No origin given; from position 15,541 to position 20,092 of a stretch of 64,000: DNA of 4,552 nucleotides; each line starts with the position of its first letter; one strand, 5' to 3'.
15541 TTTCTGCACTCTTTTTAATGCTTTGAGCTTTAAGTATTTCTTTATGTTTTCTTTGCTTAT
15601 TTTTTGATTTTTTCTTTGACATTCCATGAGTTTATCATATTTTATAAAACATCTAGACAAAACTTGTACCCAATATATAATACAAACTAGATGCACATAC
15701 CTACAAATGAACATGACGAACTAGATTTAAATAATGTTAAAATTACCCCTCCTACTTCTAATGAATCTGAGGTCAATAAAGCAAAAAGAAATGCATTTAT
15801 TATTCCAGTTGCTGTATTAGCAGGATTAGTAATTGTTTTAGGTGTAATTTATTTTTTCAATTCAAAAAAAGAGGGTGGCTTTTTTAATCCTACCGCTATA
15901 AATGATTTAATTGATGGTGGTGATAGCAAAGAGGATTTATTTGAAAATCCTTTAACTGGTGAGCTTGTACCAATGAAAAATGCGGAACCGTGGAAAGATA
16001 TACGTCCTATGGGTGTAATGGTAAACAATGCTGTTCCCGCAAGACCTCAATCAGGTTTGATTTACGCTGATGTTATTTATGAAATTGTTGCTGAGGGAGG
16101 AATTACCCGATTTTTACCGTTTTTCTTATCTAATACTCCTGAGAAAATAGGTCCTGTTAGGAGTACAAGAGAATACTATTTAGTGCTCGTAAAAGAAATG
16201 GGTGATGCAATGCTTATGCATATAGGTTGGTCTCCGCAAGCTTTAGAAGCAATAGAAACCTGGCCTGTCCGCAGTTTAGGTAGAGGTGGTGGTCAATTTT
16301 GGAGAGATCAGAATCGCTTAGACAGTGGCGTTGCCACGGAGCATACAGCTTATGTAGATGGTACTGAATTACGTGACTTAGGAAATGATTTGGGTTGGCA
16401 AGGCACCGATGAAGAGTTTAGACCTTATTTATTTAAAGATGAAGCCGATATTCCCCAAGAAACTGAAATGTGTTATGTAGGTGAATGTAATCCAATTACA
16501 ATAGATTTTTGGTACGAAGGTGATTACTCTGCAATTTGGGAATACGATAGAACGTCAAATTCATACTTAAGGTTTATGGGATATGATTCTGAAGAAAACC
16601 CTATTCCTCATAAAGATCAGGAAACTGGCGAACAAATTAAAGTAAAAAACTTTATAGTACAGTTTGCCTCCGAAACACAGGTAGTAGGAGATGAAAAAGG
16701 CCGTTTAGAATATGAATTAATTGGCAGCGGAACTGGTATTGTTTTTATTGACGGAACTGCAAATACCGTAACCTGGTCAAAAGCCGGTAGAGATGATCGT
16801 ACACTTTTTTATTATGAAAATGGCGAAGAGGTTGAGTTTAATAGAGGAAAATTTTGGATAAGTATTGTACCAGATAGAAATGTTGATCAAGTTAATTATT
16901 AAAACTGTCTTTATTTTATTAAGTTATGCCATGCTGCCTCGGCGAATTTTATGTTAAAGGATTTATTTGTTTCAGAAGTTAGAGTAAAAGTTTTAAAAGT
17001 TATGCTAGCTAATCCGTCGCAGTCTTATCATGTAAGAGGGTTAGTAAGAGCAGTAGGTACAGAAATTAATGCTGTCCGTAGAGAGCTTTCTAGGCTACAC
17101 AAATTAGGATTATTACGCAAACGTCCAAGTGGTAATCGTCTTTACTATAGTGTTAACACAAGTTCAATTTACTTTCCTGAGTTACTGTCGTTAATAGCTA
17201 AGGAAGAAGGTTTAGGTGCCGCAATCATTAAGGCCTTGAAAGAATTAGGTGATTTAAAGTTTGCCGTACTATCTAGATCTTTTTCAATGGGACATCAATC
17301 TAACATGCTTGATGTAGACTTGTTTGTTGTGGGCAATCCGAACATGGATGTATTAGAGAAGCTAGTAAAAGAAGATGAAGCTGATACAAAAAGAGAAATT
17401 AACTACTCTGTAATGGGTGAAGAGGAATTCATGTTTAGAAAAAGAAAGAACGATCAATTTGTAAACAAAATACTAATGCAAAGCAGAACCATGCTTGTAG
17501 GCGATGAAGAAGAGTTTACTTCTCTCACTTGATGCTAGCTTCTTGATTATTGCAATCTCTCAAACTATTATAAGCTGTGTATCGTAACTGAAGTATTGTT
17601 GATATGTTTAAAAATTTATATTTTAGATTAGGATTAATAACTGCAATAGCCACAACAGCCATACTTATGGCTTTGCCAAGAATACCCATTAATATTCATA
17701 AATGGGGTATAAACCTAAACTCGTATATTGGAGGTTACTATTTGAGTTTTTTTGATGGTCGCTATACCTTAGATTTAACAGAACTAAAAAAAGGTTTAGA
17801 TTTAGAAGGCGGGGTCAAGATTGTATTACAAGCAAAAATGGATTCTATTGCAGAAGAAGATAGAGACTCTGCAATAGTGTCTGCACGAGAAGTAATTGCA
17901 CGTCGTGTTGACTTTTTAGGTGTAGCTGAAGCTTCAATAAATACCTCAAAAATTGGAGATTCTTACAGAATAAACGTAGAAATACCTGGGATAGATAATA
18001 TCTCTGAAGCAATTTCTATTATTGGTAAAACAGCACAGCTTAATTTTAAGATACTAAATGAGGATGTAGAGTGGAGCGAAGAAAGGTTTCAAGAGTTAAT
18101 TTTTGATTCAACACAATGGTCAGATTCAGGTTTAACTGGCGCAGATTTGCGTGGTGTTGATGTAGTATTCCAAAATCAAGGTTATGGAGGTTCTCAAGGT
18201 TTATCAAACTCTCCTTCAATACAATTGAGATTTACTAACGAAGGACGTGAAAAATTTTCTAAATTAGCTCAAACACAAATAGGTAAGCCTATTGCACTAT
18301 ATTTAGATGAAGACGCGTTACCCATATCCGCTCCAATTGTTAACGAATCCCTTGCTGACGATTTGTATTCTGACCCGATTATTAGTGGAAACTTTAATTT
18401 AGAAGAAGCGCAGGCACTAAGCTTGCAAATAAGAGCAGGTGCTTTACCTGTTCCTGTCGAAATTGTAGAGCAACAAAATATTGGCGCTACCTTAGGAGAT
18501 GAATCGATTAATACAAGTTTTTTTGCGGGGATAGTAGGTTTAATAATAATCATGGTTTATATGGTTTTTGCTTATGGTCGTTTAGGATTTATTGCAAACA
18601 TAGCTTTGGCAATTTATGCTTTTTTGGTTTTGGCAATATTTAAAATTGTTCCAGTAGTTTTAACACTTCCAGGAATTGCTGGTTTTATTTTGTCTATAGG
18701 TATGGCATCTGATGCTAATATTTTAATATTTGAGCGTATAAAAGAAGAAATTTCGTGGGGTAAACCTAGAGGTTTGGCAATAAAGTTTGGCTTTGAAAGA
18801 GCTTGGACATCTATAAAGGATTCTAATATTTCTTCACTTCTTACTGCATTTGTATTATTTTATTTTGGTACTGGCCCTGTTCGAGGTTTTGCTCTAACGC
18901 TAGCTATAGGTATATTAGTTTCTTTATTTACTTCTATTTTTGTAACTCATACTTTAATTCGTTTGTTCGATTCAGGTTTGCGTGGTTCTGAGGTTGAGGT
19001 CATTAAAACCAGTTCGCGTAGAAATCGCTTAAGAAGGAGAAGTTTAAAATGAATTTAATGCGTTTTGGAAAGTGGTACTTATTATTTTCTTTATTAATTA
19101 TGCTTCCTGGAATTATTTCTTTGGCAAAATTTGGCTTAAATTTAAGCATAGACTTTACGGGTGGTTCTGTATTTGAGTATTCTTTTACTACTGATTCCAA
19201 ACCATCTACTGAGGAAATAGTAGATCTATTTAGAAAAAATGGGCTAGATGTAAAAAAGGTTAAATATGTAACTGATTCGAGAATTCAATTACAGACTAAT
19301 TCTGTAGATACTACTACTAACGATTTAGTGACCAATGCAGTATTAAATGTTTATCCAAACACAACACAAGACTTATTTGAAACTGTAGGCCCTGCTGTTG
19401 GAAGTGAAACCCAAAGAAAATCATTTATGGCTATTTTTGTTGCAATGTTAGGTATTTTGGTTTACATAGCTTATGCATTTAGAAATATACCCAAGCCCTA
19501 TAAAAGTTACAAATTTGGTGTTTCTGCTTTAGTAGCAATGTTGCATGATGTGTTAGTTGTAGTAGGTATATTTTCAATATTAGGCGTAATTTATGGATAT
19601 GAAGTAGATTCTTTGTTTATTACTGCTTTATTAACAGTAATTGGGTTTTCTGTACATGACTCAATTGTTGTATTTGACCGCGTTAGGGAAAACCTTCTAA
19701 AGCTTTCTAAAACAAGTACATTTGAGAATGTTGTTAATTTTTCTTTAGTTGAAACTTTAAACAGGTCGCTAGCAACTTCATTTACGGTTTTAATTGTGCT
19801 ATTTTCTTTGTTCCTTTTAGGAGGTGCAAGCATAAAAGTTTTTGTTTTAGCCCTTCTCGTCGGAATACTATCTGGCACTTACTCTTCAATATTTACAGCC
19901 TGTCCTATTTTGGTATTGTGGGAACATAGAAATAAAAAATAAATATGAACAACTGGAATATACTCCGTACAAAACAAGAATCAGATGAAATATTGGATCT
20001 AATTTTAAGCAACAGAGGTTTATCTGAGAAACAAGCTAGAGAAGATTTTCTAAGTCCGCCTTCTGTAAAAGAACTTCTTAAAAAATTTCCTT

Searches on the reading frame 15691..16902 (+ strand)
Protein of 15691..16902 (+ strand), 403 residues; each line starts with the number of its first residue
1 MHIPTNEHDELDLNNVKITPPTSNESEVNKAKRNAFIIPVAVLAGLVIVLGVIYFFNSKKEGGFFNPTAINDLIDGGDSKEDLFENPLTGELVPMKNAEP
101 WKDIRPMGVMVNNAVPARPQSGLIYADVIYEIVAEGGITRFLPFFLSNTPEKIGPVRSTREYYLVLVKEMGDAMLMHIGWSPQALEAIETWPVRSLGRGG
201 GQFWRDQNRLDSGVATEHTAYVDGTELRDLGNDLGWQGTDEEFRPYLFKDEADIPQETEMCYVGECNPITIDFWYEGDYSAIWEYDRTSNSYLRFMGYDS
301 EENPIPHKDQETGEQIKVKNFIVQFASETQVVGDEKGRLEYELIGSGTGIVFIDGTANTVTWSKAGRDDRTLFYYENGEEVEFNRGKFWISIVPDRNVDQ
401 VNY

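Call 9: search_protein_families(library=pfam, proteins=[window:15691-16902:+], max_evalue=0.001)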
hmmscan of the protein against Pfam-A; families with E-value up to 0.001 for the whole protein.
window:15691-16902:+ (403 aa): 2 families
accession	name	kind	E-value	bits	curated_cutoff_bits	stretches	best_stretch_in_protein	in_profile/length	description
PF11258.13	DUF3048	-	7.3e-35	120.7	25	1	101-234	11-145/148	Protein of unknown function (DUF3048) N-terminal domain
PF17479.7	DUF3048_C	-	2.2e-26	92.9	25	1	275-390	5-114/114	Protein of unknown function (DUF3048) C-terminal domain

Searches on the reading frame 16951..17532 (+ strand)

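Call 33: search_protein_families(library=pfam, proteins=[window:16951-17532:+], max_evalue=0.01)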
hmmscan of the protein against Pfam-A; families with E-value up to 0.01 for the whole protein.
window:16951-17532:+ (193 aa): 4 families
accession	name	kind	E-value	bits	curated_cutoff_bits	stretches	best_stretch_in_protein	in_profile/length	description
PF25212.1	HVO_A0114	-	0.00089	19.4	27.6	1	8-63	21-74/84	HVO_A0114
PF07848.18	PaaX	-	0.001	19.7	24.8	1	31-67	29-65/70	PaaX-like protein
PF18765.7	Polbeta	-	0.0013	19.3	26.9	1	92-183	3-89/93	Polymerase beta, Nucleotidyltransferase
PF01909.29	NTP_transf_2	-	0.0072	17.1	21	0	92-164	4-80/93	Nucleotidyltransferase domain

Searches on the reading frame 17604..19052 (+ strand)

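Call 9: search_protein_families(library=pfam, proteins=[window:17604-19052:+], max_evalue=0.001)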
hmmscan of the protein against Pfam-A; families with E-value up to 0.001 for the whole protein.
window:17604-19052:+ (482 aa): 4 families
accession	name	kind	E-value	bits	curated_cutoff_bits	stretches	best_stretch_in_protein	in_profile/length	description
PF22599.2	SecDF_P1_head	-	3.1e-16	59.7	27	1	177-283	21-114/114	SecDF, P1 head subdomain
PF21760.3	SecD_1st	-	1.2e-15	57.1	27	1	93-152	3-59/60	Protein translocase subunit SecDF, P1 domain, N-terminal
PF02355.23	SecD_SecF_C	-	6e-15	55.6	20.5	1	285-454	13-185/189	Protein export membrane protein SecD/SecF, C-terminal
PF03176.21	MMPL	-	1.5e-05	24.6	20.5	1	309-445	149-292/333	MMPL family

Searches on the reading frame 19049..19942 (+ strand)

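Call 9: search_protein_families(library=pfam, proteins=[window:19049-19942:+], max_evalue=0.001)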
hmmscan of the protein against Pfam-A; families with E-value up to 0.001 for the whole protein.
window:19049-19942:+ (297 aa): 2 families
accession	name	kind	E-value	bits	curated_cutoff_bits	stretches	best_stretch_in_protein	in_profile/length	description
PF02355.23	SecD_SecF_C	-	6.6e-55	185.9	20.5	1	96-293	4-188/189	Protein export membrane protein SecD/SecF, C-terminal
PF07549.19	Sec_GG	-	5.4e-09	35.7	20.3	1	23-48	1-26/28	SecD/SecF GG Motif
